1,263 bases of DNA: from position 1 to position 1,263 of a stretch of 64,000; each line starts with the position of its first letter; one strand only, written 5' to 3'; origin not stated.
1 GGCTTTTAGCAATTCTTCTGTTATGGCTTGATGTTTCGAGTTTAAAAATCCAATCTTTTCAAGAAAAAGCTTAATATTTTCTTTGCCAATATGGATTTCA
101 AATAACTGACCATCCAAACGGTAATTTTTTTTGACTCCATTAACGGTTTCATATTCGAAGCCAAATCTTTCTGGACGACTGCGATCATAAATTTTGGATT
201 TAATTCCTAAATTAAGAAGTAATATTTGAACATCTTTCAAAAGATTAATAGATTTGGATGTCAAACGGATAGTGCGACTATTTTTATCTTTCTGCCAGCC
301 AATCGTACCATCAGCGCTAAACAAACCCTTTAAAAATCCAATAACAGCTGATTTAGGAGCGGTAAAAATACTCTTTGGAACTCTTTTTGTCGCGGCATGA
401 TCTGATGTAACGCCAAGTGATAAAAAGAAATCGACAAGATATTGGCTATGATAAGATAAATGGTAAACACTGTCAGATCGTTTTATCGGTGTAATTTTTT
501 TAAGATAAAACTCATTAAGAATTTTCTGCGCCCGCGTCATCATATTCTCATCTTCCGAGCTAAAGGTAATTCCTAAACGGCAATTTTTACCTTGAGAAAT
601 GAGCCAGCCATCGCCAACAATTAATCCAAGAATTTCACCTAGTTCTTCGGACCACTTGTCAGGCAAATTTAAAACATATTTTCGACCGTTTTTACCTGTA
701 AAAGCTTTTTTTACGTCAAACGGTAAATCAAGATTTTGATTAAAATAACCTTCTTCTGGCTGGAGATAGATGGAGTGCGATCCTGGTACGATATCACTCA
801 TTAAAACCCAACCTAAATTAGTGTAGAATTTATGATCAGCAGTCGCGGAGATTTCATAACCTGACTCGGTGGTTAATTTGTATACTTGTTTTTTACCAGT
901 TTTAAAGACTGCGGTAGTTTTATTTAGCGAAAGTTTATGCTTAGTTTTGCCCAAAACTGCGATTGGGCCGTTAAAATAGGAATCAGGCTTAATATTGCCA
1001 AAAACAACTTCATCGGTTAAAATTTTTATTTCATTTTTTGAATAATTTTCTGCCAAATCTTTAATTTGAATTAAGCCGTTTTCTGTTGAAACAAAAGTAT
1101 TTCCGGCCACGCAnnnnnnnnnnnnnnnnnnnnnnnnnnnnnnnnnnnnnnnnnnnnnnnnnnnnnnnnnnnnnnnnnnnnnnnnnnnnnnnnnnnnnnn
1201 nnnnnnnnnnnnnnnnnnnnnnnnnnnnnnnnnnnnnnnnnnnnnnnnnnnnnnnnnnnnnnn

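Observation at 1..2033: Intein with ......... homing endonuclease inside class II ribonucleotide reductase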

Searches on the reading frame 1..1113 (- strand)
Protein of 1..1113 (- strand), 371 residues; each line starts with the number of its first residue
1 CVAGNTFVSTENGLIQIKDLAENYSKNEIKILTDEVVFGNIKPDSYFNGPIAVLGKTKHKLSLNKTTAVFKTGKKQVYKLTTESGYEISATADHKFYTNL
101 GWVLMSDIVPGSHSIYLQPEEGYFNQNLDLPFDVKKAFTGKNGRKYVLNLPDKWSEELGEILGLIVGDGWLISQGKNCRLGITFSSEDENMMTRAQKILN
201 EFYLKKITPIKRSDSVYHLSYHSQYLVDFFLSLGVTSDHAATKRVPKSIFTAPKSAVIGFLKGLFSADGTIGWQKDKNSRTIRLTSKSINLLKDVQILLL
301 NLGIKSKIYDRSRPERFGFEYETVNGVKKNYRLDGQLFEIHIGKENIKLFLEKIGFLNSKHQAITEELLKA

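Call 15: find_homologous_proteins(query=window:1-1113:-, max_evalue=1e-10)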
Query window:1-1113:- (371 aa): 25 proteins with E <= 1e-10 among 6595 candidates.
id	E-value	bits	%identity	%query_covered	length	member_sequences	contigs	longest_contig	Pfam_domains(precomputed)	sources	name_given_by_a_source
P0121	1.5e-109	385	52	99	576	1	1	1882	PF02867.21,PF14528.12,PF14890.12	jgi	jgi:ribonucleoside-diphosphate reductase alpha chain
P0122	2.1e-108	381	50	98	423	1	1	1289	PF02867.21,PF14528.12,PF14890.12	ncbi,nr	ncbi:MAG TPA: LAGLIDADG family homing endonuclease, partial [Candidatus Goldiibacteriota bacterium]|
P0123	4.3e-103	363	50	95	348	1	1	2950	PF14528.12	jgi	jgi:ribonucleoside-diphosphate reductase alpha chain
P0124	2.1e-96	341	49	100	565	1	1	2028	PF02867.21,PF03161.19,PF14528.12,PF14890.12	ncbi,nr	ncbi:MAG: ribonucleoside reductase class II, partial [Candidatus Aenigmarchaeota archaeon]|nr:ribonu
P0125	2.4e-88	315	46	97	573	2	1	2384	PF02867.21,PF14528.12,PF14890.12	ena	-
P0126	9.1e-85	303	43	98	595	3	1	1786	PF02867.21,PF14528.12,PF14890.12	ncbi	ncbi:MAG: LAGLIDADG family homing endonuclease, partial [Candidatus Thermoplasmatota archaeon]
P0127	1.4e-84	302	47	92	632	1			PF02867.21,PF00317.27,PF14528.12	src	-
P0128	1.7e-79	286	53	70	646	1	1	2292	PF02867.21,PF14528.12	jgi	-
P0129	3.5e-79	285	46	84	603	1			PF02867.21,PF00317.27,PF14528.12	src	-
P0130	3.1e-77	278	48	76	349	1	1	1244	PF02867.21,PF14890.12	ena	-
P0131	4.4e-74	268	49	68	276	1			PF14528.12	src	-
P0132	6.8e-72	261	48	73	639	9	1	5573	PF02867.21,PF00317.27,PF03477.22,PF14890.12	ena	-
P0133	1.8e-70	256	45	77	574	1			PF02867.21,PF00317.27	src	-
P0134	6.0e-67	244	43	78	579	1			PF02867.21,PF00317.27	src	-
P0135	1.5e-65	240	51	60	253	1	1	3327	PF02867.21,PF14890.12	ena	-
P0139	7.8e-54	201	45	63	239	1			-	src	-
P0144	3.1e-24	104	27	99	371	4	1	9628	PF14528.12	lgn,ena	-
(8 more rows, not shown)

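Call 37: search_dna_similar(query=window:1-1113:-, collection=phages, mode=protein, max_rows=15)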
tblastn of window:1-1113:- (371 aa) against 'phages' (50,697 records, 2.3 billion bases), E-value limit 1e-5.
Records with a match: 97; places in all: 101; records where one place covers at least 80% of the query: 63.
Best place of each record, by identity: <60% 97.
By first word of the organism name: Staphylococcus 46; Bacillus 17; Enterococcus 8; Listeria 8; Mycobacterium 5; uncultured 2; Escherichia 2; Psychrobacillus 1; Silviavirus 1; Klebsiella 1; and 6 more.
By host as written in the record: - 19; Staphylococcus aureus 12; Listeria monocytogenes 6; Bacillus subtilis 5; Bacillus subtilis subsp. subtilis str. 168 5; Staphylococcus sp. 5; Mycobacterium smegmatis mc2 155 5; Staphylococcus epidermidis 5; and 26 more.
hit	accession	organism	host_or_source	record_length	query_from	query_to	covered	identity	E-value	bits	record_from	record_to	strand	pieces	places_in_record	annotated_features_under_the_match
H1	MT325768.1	Psychrobacillus phage Perkons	Psychrobacillus psychrodurans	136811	1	369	99%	25.8%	2e-17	90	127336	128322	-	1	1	terminase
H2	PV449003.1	Bacillus phage vB_BceH_LBC2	Bacillus cereus NCCP 14796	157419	1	370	100%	23.6%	8e-10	67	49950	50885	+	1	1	DNA helicase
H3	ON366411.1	Bacillus phage vB_BceH_LY2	Bacillus cereus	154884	1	370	100%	23.6%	1e-9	66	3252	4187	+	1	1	ATP-dependent helicase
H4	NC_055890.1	uncultured phage cr56_1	human feces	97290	1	360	97%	24.0%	4e-9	64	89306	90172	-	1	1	terminase large subunit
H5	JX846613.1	Staphylococcus phage vB_SauM_Romulus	Staphylococcus aureus (phage ...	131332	1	359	97%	23.1%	8e-11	70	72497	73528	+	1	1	promoter | similar to DNA polymerase | putative intein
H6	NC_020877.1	Staphylococcus phage vB_SauM_Romulus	Staphylococcus aureus (phage ...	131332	1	359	97%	23.1%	8e-11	70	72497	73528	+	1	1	promoter | similar to DNA polymerase | putative intein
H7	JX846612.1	Staphylococcus phage vB_SauM_Remus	Staphylococcus aureus (phage ...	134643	1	359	97%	23.1%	8e-11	70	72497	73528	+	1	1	similar to DNA polymerase | putative intein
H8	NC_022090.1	Staphylococcus phage vB_SauM_Remus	Staphylococcus aureus (phage ...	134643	1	359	97%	23.1%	8e-11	70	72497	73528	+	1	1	similar to DNA polymerase | putative intein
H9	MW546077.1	Staphylococcus phage Romulus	-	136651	1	359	97%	23.1%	8e-11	70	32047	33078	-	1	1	hypothetical protein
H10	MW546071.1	Staphylococcus phage PM56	-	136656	1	359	97%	23.1%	8e-11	70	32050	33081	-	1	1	hypothetical protein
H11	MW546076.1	Silviavirus remus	-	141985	1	359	97%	23.1%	8e-11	70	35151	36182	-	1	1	hypothetical protein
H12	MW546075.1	Staphylococcus phage PM93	-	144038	1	359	97%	23.1%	8e-11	70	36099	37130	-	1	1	hypothetical protein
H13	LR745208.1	uncultured phage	metagenomic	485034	1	369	99%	22.5%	2e-11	72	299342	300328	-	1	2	record has no annotation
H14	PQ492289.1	Klebsiella phage vB_KpnS_p4727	Klebsiella pneumoniae 4727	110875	1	365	98%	22.6%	8e-9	63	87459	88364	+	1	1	record has no annotation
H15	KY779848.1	Staphylococcus phage qdsa001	Staphylococcus aureus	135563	1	359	97%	22.9%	2e-10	68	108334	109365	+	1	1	hypothetical protein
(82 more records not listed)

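Call 38: predict_structure(alignment_id=A2)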
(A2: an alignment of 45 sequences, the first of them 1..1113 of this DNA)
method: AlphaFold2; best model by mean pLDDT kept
length: 371 residues; sequences in the alignment: 45
mean_pLDDT: 91.1   pTM: 0.90
mean pLDDT of the five models: 91.1, 90.8, 90.4, 89.9, 89.7
residues with pLDDT >= 90: 296; 70-90: 52; 50-70: 6; < 50: 17
segments of 3 or more residues with pLDDT < 50: 41-57
pLDDT, mean of each block of 10 residues (from residue 1): 93 96 88 74 41 47 89 92 95 94 95 90 97 96 95 98 97 92 95 98 97 94 96 93 97 99 97 85 97 98 97 94 94 95 95 94 91 82
secondary structure, 60 per line:
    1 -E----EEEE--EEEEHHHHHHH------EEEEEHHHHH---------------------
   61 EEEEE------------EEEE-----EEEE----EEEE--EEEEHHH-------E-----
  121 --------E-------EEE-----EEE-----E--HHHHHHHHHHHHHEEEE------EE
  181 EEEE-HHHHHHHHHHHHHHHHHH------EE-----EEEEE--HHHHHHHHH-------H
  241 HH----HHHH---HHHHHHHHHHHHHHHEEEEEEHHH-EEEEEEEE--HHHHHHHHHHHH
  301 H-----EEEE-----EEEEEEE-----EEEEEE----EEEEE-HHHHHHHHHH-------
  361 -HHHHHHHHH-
elements in order: E7-10 E13-16 H17-23 E30-34 H35-39 E61-65 E78-81 E87-90 E95-98 E101-104 E137-139 E145-147 H156-168 E169-172 E179-184 H186-203 E217-221 H224-232 H247-250 H254-268 E269-274 E279-286 H289-301 E307-310 E316-322 E328-333 E338-342 H344-353 H362-370

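Call 40: fold_search(model_id=the predicted structure, library=pdb)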
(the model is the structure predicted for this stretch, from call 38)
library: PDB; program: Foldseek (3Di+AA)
matches with E <= 10: 789; with E <= 0.001: 70
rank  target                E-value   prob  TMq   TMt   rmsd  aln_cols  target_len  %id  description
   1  7qsu                  2.4e-17  1.00  0.55  0.55   8.9       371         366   21  Crystal structure of homing endonuclease-associated TliVMA intein (C1A, d333-339) (released 2022-03-30)
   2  7qss                  2.7e-17  1.00  0.58  0.51   7.8       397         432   21  Crystal structure of homing endonuclease-associated TliVMA intein (C1A) (released 2022-03-30)
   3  7qst                  2.2e-13  1.00  0.50  0.52   9.4       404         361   18  Crystal structure of homing endonuclease-associated PhoVMA intein (C1A) (released 2022-03-30)
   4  1dq3                  1.2e-12  1.00  0.54  0.45  10.2       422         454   17  CRYSTAL STRUCTURE OF AN ARCHAEAL INTEIN-ENCODED HOMING ENDONUCLEASE PI-PFUI (released 2000-07-05)
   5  2cw7                  3.9e-11  1.00  0.53  0.39   8.3       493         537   14  Crystal structure of intein homing endonuclease II (released 2006-04-18)
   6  1lws_A                6.4e-09  1.00  0.44  0.39  16.7       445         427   13  Crystal structure of the intein homing endonuclease PI-SceI bound to its recognition sequence (released 2002-09-27)
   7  4un7_G                1.2e-08  1.00  0.36  0.72   6.4       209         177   22  THE CRYSTAL STRUCTURE OF I-DMOI IN COMPLEX WITH ITS TARGET DNA BEFORE INCUBATION IN 5MM MN (STATE 1) (released 2014-12-03)
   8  2dch                  1.4e-08  1.00  0.41  0.69   4.1       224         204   20  Crystal structure of archaeal intron-encoded homing endonuclease I-Tsp061I (released 2006-07-06)
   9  2vs8_A                1.6e-08  1.00  0.36  0.70   6.7       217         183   22  The crystal structure of I-DmoI in complex with DNA and Mn (released 2008-11-11)
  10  1ef0_A                1.6e-08  1.00  0.42  0.37  21.0       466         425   12  CRYSTAL STRUCTURE OF PI-SCEI MINIPRECURSOR (released 2000-06-07)
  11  5a0w_G                2.2e-08  1.00  0.37  0.72   6.5       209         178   22  THE CRYSTAL STRUCTURE OF I-DMOI E117A IN COMPLEX WITH ITS TARGET DNA AND IN THE PRESENCE OF 2MM MN (released 2016-05-11)
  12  1dfa                  2.2e-08  1.00  0.40  0.37  21.1       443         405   11  CRYSTAL STRUCTURE OF PI-SCEI IN C2 SPACE GROUP (released 1999-12-08)
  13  4unb_G                3.4e-08  1.00  0.37  0.73   6.5       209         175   22  THE CRYSTAL STRUCTURE OF I-DMOI IN COMPLEX WITH ITS TARGET DNA AT 6 DAYS INCUBATION IN 5MM MN (STATE 5) (released 2014-12-17)
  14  5o6i_A                3.4e-08  1.00  0.39  0.70   6.2       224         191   20  Structures and dynamics of mesophilic variants from the homing endonuclease I-DmoI (released 2017-12-06)
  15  4unc_A                3.8e-08  1.00  0.37  0.71   6.5       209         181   22  THE CRYSTAL STRUCTURE OF I-DMOI IN COMPLEX WITH ITS TARGET DNA AT 8 DAYS INCUBATION IN 5MM MN (STATE 6) (released 2014-12-17)
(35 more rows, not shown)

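Call 41: find_related_loci(query=window:1-1113:-, collection=metagenome_contigs, flank=4000)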
Query window:1-1113:- (371 aa) in metagenome_contigs; peptide patterns used: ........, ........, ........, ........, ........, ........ (x = any residue, [..] = any of these).
181 stretches matched a pattern, but none encodes a relative of the query by tblastn (E <= 1e-3).
